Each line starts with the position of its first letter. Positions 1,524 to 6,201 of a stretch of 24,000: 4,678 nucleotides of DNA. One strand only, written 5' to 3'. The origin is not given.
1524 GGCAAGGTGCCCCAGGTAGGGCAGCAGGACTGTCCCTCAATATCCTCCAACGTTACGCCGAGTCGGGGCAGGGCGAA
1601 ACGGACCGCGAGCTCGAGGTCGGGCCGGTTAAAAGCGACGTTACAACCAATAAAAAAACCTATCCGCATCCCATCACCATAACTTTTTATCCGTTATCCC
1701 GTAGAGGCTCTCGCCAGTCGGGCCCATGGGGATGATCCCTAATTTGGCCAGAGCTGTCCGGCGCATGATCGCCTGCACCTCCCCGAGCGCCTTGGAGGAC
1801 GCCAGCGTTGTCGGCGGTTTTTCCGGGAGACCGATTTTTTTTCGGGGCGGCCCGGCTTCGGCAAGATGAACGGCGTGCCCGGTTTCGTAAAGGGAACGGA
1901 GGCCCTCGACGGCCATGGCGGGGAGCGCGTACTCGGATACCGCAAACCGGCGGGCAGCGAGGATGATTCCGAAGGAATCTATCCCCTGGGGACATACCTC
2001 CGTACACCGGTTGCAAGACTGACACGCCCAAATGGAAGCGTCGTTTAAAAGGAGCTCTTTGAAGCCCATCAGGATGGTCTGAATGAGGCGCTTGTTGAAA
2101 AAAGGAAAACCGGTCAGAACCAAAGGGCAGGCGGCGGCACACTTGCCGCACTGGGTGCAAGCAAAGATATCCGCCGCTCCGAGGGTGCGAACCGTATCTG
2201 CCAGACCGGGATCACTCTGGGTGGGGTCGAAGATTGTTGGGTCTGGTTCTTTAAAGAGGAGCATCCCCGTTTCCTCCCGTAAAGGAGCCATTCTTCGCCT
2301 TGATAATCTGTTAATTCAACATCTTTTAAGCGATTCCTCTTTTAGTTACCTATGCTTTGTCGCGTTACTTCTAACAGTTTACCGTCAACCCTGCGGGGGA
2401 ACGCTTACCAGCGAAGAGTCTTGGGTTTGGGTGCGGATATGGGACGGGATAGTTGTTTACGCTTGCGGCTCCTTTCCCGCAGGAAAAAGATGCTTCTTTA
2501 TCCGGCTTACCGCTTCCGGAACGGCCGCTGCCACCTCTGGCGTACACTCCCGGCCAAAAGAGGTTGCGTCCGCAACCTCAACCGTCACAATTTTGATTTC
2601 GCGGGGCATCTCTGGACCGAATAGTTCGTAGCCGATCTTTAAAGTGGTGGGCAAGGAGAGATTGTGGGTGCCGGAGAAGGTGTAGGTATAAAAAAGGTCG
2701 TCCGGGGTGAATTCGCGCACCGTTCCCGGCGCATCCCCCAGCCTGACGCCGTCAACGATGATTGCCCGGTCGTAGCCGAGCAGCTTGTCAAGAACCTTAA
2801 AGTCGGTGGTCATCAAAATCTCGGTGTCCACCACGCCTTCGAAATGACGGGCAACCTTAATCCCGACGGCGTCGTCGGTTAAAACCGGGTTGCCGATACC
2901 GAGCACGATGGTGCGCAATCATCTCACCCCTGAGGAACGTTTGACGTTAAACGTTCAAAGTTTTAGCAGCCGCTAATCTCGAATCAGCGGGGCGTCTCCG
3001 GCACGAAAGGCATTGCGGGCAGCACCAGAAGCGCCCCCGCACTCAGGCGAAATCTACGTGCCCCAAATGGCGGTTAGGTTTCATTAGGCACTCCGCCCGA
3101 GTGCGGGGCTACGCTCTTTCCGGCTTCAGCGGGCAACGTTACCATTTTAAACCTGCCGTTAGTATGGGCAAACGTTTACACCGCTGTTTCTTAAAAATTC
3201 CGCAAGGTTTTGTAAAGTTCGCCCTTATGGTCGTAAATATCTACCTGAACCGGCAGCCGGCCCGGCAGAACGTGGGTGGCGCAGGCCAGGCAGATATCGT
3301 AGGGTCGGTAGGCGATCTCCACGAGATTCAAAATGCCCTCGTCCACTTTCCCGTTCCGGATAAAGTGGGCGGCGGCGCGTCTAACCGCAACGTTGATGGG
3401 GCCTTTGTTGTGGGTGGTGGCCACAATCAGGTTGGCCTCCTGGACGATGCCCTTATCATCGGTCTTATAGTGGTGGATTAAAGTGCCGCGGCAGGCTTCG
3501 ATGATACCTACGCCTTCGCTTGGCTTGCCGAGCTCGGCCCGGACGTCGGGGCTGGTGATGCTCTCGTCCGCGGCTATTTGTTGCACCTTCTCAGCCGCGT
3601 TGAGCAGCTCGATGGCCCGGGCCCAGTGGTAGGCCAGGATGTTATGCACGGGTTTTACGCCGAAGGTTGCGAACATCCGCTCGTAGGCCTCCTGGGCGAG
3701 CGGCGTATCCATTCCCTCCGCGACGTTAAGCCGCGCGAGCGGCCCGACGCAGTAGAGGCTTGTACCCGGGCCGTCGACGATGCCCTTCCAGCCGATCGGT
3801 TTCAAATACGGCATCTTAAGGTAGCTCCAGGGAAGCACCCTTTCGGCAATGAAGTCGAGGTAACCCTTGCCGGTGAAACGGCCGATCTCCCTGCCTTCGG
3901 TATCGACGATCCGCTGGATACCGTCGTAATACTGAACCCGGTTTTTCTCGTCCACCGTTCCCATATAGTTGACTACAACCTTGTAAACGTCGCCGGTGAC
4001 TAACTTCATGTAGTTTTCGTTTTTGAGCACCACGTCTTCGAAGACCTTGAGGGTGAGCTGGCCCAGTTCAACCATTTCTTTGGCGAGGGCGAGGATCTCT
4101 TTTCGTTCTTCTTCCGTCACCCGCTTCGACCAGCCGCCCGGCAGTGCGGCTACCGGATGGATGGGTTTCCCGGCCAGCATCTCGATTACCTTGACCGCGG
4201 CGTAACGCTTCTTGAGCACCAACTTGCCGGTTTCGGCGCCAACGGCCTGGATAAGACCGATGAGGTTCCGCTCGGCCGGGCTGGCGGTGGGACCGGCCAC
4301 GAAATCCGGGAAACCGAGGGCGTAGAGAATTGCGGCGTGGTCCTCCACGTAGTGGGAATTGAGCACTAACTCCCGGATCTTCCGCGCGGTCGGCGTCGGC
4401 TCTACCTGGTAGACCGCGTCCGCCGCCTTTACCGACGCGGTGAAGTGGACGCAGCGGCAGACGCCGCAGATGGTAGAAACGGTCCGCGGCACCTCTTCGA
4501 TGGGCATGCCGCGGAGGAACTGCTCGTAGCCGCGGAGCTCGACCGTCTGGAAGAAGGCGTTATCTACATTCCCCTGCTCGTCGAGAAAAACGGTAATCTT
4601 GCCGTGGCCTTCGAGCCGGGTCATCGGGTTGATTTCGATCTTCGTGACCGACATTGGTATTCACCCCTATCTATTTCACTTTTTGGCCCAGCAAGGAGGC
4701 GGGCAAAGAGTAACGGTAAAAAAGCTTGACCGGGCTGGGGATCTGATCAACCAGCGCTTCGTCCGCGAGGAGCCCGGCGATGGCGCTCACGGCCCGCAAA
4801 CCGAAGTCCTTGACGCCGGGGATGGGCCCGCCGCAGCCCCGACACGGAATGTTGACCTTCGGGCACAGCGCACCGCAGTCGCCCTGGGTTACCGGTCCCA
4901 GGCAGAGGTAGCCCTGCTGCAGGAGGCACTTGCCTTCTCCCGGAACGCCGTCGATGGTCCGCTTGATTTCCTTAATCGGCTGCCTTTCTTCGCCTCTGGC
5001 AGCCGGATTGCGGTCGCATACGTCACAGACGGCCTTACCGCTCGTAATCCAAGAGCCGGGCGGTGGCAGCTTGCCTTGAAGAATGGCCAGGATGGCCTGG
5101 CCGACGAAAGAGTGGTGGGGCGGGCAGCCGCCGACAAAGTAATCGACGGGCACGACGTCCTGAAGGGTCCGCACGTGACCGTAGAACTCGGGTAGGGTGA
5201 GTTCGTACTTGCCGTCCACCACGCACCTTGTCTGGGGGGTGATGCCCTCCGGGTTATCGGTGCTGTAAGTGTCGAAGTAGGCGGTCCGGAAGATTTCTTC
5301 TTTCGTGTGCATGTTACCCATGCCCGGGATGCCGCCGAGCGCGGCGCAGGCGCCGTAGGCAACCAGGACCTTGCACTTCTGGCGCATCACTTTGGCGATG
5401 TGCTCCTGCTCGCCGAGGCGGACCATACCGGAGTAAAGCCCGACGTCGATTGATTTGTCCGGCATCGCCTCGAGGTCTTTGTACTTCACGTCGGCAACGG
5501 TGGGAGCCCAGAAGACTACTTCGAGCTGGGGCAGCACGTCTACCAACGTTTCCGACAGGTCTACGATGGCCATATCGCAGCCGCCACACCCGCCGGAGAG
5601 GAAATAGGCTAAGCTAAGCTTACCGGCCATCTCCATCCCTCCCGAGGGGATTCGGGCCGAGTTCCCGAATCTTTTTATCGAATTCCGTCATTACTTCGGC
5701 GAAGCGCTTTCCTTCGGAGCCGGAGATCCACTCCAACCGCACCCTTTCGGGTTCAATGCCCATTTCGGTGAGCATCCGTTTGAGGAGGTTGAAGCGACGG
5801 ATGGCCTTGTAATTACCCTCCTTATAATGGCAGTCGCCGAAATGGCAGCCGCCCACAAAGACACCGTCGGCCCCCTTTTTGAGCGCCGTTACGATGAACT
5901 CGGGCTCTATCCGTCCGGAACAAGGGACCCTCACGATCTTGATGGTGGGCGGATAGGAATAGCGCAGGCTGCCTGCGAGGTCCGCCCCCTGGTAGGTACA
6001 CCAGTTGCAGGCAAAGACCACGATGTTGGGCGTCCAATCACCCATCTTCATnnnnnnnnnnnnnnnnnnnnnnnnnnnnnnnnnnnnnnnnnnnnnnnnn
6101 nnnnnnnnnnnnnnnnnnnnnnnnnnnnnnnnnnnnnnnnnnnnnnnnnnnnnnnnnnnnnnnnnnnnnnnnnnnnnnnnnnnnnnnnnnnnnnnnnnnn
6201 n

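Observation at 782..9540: HdrA-HdrCB / MvhDGA electron-bifurcation cluster carrying a second, diverged HdrC-HdrB pair in a spore-former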

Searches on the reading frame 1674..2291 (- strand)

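Call 4: search_protein_families(library=pfam, proteins=[window:1674-2291:-])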
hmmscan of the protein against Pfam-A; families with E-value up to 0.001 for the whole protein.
window:1674-2291:- (205 aa): 11 families
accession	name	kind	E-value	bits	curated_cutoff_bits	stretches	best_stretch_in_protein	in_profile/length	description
PF13183.11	Fer4_8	-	1.6e-11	45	27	1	44-104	4-68/68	4Fe-4S dicluster domain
PF13534.11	Fer4_17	-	2.3e-10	41.3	22.2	1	44-105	1-61/61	4Fe-4S dicluster domain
PF12838.12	Fer4_7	-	1.7e-08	35.3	27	1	45-104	2-52/52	4Fe-4S dicluster domain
PF13187.11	Fer4_9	-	1.4e-07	31.9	27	1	44-103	1-50/52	4Fe-4S dicluster domain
PF13237.11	Fer4_10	-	5.8e-07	29.8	25.5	1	44-101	8-53/53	4Fe-4S dicluster domain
PF12837.12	Fer4_6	-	6.6e-06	26.3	25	0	44-56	8-20/24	4Fe-4S binding domain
PF00037.32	Fer4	-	3.5e-05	23.9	21.1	0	44-56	7-19/24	4Fe-4S binding domain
PF12800.12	Fer4_4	-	4.5e-05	23.9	24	0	44-56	3-15/17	4Fe-4S binding domain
PF12797.12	Fer4_2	-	9.3e-05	22.6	24.5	0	44-56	9-21/22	4Fe-4S binding domain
PF25160.1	LdpA_Fe-S-bd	-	0.00022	21.4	27.6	0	44-57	27-40/49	LdpA Fe-S cluster-binding domain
PF17179.9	Fer4_22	-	0.001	20.3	27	0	83-104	74-95/95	4Fe-4S dicluster domain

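Call 8: search_protein_families(library=ncbifam, proteins=[window:1674-2291:-])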
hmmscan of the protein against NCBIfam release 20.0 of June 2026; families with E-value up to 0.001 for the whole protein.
window:1674-2291:- (205 aa): 19 families
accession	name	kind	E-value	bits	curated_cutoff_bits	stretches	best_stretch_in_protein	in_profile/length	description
TIGR03290.1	CoB_CoM_SS_C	equivalog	2.2e-27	95.8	160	1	44-183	3-142/144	CoB--CoM heterodisulfide reductase subunit C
NF038018.1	qmoC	equivalog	7.2e-19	68.5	300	1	32-128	7-102/360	quinone-interacting membrane-bound oxidoreductase complex subunit QmoC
NF041890.1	hdrC_Methbact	equivalog_domain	1.3e-10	41.2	270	1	34-106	20-90/192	ferredoxin:CoB-CoM heterodisulfide reductase subunit HdrC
NF041779.1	hetero_SS_HdrC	equivalog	4.2e-10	39.4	350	1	33-147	21-127/198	ferredoxin:CoB-CoM heterodisulfide reductase subunit HdrC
TIGR00384.1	dhsB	subfamily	4.6e-09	36.1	88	1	81-107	189-215/222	succinate dehydrogenase and fumarate reductase iron-sulfur protein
NF004898.0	PRK06259.1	equivalog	1.4e-07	30.5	385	1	85-108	183-206/488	fumarate reductase (CoM/CoB) subunit TfrB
NF004616.0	PRK05950.1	subfamily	5.4e-07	29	228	1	81-118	197-234/238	succinate dehydrogenase iron-sulfur subunit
NF045663.1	diclust_near_Sec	equivalog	1.1e-06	27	530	1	45-127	309-392/759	pyridine nucleotide-disulfide oxidoreductase/dicluster-binding protein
NF045670.1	quin_L_LdhH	equivalog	1.6e-06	26.7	800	1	40-126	301-392/706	L-lactate dehydrogenase (quinone) large subunit LdhH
NF008369.0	PRK11168.1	equivalog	2e-06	27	278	1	43-120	11-90/401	anaerobic glycerol-3-phosphate dehydrogenase subunit C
NF009226.0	PRK12576.1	equivalog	1.2e-05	24.8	344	1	44-116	155-236/317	succinate dehydrogenase/fumarate reductase iron-sulfur subunit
NF045796.1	DsrK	equivalog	4.1e-05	22.4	400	1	87-116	117-146/453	sulfate reduction electron transfer complex DsrMKJOP subunit DsrK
NF005745.0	PRK07569.1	equivalog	7.9e-05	22.1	333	0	43-56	190-203/238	bidirectional hydrogenase complex protein HoxU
NF040864.1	HgcB_ferredoxin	equivalog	9e-05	22.2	99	0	89-104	15-30/93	mercury methylation ferredoxin HgcB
NF045711.1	sulf_resp_HmcF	equivalog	9.4e-05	21.4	750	0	88-112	117-141/457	sulfate respiration complex iron-sulfur protein HmcF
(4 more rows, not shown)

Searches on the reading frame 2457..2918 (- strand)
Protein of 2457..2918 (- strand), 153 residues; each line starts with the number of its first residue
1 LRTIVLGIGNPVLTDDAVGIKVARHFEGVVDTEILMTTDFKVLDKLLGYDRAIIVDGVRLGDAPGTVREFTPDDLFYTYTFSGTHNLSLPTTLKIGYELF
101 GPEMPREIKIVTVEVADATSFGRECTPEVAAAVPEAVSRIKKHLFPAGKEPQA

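Call 4: search_protein_families(library=pfam, proteins=[window:2457-2918:-])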
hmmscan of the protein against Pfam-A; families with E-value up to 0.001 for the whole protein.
window:2457-2918:- (153 aa): 1 family
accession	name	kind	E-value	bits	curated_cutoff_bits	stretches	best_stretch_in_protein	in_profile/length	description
PF01750.23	HycI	-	9.7e-12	45.3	23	1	39-141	26-128/130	Hydrogenase maturation protease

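Call 8: search_protein_families(library=ncbifam, proteins=[window:2457-2918:-])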
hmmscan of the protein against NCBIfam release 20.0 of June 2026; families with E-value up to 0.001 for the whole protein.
window:2457-2918:- (153 aa): 6 families
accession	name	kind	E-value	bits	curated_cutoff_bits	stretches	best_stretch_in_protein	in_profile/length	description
TIGR00072.1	hydrog_prot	superfamily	3.3e-26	92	47.45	1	5-144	2-145/145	hydrogenase maturation protease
TIGR00140.1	hupD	subfamily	5.9e-14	52.3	151.8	1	4-144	2-147/151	HyaD/HybD family hydrogenase maturation endopeptidase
NF045519.1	NiFeSe_H2_mat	exception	3.6e-11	43.1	190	1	3-144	3-147/152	NiFeSe hydrogenase maturation protease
NF007777.0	PRK10466.1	equivalog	1.6e-10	41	190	1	1-148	1-153/164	HyaD/HybD family hydrogenase maturation endopeptidase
TIGR00130.1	frhD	equivalog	2.6e-09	37.3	134.95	1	2-144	4-151/153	coenzyme F420-reducing hydrogenase, FrhD protein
TIGR00142.1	hycI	equivalog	4.3e-08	33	119.1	1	4-141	2-139/146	hydrogenase maturation peptidase HycI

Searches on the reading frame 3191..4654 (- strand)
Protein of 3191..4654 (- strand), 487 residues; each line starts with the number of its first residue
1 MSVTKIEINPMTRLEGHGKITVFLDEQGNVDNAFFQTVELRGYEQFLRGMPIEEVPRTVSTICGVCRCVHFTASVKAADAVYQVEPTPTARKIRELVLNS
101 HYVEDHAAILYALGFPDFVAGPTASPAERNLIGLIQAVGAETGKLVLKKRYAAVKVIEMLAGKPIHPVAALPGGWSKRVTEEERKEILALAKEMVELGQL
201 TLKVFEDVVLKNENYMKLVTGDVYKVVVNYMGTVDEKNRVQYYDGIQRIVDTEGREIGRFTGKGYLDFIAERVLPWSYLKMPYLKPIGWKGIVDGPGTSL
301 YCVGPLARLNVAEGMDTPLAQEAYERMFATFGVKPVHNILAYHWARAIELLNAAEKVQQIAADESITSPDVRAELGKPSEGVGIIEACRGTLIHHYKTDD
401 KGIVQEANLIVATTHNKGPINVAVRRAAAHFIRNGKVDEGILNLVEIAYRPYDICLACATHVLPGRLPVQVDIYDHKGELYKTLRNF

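Call 4: search_protein_families(library=pfam, proteins=[window:3191-4654:-])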
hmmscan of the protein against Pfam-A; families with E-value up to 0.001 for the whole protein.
window:3191-4654:- (487 aa): 1 family
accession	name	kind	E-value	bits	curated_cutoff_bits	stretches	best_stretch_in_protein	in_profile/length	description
PF00374.24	NiFeSe_Hases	-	1.5e-30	107.1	25.8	2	41-121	1-81/508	Nickel-dependent hydrogenase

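Call 8: search_protein_families(library=ncbifam, proteins=[window:3191-4654:-])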
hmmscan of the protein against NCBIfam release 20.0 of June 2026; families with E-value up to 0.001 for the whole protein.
window:3191-4654:- (487 aa): 9 families
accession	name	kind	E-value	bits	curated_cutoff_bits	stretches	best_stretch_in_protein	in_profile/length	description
NF041785.2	VhuA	equivalog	2e-112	375.8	800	1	4-430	2-415/418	F420-non-reducing hydrogenase Vhu subunit A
NF033181.1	NiFeSe_hydrog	equivalog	4.7e-44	151.1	600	2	4-125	2-122/507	nickel-dependent hydrogenase large subunit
NF040828.1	sulfhyd_ShyA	equivalog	3.8e-42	144.6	700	2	5-247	2-234/415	NAD(P)-dependent hydrogenase/sulfhydrogenase 2 subunit alpha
TIGR03295.1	frhA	equivalog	2e-41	142.3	392.5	2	5-213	4-204/412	coenzyme F420 hydrogenase subunit alpha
NF045518.1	H2_NiFeSe_large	exception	1.9e-38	132.5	780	2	4-194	2-198/485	NiFeSe hydrogenase large subunit HysA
NF040832.1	sulfhyd_HydA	equivalog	3.8e-25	88.8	880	1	6-463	5-424/426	NADPH-dependent hydrogenase/sulfhydrogenase 1 subunit alpha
NF007778.0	PRK10467.1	equivalog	1.2e-22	79.9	969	2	5-121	4-119/567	hydrogenase 2 large subunit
NF007550.0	PRK10170.1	equivalog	1.6e-19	69.7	1101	2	6-119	19-132/597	Ni/Fe-hydrogenase large subunit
NF041786.2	VhuU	equivalog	6.7e-09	35.4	70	1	437-463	3-29/45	F420-non-reducing hydrogenase selenoprotein subunit VhuU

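Call 41: list_cluster_members(proteins=[window:3191-4654:-, window:11939-13303:+, window:5620-6051:-, window:15160-16374:+, window:19027-19917:+, window:6048-6938:-, window:4671-5636:-])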
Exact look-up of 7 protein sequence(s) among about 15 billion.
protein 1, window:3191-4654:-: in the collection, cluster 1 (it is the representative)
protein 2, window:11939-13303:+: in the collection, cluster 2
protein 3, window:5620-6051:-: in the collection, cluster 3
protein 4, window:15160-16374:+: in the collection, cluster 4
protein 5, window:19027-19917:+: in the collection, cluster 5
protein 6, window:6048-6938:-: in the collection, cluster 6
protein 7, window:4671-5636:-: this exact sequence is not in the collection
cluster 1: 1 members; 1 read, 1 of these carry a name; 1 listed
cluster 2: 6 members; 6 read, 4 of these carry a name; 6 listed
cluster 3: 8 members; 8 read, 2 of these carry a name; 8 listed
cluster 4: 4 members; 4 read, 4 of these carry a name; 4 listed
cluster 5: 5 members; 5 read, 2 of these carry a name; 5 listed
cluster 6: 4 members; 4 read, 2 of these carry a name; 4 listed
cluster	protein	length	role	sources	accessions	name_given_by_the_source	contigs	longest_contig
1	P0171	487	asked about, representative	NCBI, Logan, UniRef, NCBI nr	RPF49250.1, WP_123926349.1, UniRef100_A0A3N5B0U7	F420-non-reducing hydrogenase subunit A [Thermodesulfitimonas autotrophica] | F420-non-reducing hydrogenase subunit A n=1 Tax=Thermodesulfitimonas autotrophica ... | Ni/Fe hydrogenase subunit alpha [Thermodesulfitimonas autotrophica]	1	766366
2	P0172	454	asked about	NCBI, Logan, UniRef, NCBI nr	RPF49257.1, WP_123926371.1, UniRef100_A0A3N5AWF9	acetyl-CoA carboxylase biotin carboxylase subunit [Thermodesulfitimonas autotrophica] | Biotin carboxylase n=1 Tax=Thermodesulfitimonas autotrophica TaxID=1894989 ...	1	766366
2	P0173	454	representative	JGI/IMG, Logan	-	acetyl-CoA carboxylase biotin carboxylase subunit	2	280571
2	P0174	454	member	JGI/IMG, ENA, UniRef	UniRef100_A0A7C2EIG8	Biotin carboxylase n=1 Tax=Ammonifex degensii TaxID=42838 RepID=A0A7C2EIG8_9THEO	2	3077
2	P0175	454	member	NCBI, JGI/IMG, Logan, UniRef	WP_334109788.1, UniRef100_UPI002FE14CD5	acetyl-CoA carboxylase biotin carboxylase subunit [Thermodesulfitimonas autotrophica] | acetyl-CoA carboxylase biotin carboxylase subunit n=1 Tax=Thermodesulfitimonas ...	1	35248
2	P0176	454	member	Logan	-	-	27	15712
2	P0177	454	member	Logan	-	-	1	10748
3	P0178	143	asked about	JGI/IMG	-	F420-non-reducing hydrogenase iron-sulfur subunit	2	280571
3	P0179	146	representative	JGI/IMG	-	-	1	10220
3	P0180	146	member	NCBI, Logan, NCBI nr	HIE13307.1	MAG TPA: hydrogenase iron-sulfur subunit [Desulfotomaculum sp.] | hydrogenase iron-sulfur subunit [Desulfotomaculum sp.]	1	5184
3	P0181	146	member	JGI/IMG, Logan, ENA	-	-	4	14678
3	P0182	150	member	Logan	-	-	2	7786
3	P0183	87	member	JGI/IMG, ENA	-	-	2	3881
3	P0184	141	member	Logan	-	-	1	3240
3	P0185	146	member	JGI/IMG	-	-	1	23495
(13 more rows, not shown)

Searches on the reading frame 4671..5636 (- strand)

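Call 4: search_protein_families(library=pfam, proteins=[window:4671-5636:-])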
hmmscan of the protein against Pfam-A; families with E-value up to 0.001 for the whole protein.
window:4671-5636:- (321 aa): 1 family
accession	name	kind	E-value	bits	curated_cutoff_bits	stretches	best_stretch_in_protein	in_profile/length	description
PF01058.29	Oxidored_q6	-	3.4e-23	82.2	27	1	17-184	1-127/128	NADH ubiquinone oxidoreductase, 20 Kd subunit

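Call 8: search_protein_families(library=ncbifam, proteins=[window:4671-5636:-])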
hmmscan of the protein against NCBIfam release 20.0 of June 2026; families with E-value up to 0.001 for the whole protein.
window:4671-5636:- (321 aa): 8 families
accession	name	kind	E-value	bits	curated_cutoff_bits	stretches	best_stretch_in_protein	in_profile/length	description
NF045875.1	F420_non_VhuG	exception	5.9e-69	232.5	450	1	3-320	1-285/286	F420-non-reducing hydrogenase subunit VhuG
NF040836.1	sulfhyd_HydD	equivalog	2.7e-20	72.7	500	2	6-137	5-128/261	NADPH-dependent hydrogenase/sulfhydrogenase 1 subunit delta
NF040831.1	sulfhyd_ShyD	equivalog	3e-19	69.6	460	2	8-189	2-151/240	NAD(P)-dependent hydrogenase/sulfhydrogenase 2 subunit delta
TIGR03294.1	FrhG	equivalog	3.7e-14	53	245.5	1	8-103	3-93/228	coenzyme F420 hydrogenase subunit gamma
NF005012.1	PRK06411.1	subfamily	9.1e-06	25.3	116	1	151-185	120-154/166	NADH-quinone oxidoreductase subunit NuoB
TIGR01957.1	nuoB_fam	subfamily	1.5e-05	25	142.7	1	150-185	103-138/145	NADH-quinone oxidoreductase subunit B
NF011392.0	PRK14817.1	equivalog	2.4e-05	24.1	271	0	151-189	122-159/182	NADH-quinone oxidoreductase subunit B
NF011390.0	PRK14815.1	equivalog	8.3e-05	22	281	0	152-185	120-153/183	NADH dehydrogenase subunit B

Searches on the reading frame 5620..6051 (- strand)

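Call 4: search_protein_families(library=pfam, proteins=[window:5620-6051:-])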
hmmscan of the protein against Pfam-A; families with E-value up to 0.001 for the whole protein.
window:5620-6051:- (143 aa): 1 family
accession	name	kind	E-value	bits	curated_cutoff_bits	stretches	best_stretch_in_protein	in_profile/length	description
PF02662.21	FlpD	-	1.4e-56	190.2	22.3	1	10-132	1-123/123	Methyl-viologen-reducing hydrogenase, delta subunit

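Call 8: search_protein_families(library=ncbifam, proteins=[window:5620-6051:-])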
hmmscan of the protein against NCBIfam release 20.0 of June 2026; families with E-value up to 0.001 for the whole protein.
window:5620-6051:- (143 aa): 4 families
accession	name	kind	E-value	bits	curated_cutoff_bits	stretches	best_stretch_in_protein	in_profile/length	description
NF040770.1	hetero_SS_HdrA2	exception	7.8e-51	173.1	1100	1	6-133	646-773/777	CoB-CoM heterodisulfide reductase HdrA2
NF045873.1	F420_non_VhuD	exception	4.6e-38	130.3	215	1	8-136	2-130/132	F420-non-reducing hydrogenase iron-sulfur subunit VhuD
NF041891.1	hdrA_Methbact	equivalog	4.4e-15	54.9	1300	1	10-130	646-760/762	ferredoxin:CoB-CoM heterodisulfide reductase subunit HdrA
NF041778.1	hetero_SS_HdrA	equivalog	0.0004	18.3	1400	1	9-65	655-711/771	ferredoxin:CoB-CoM heterodisulfide reductase subunit HdrA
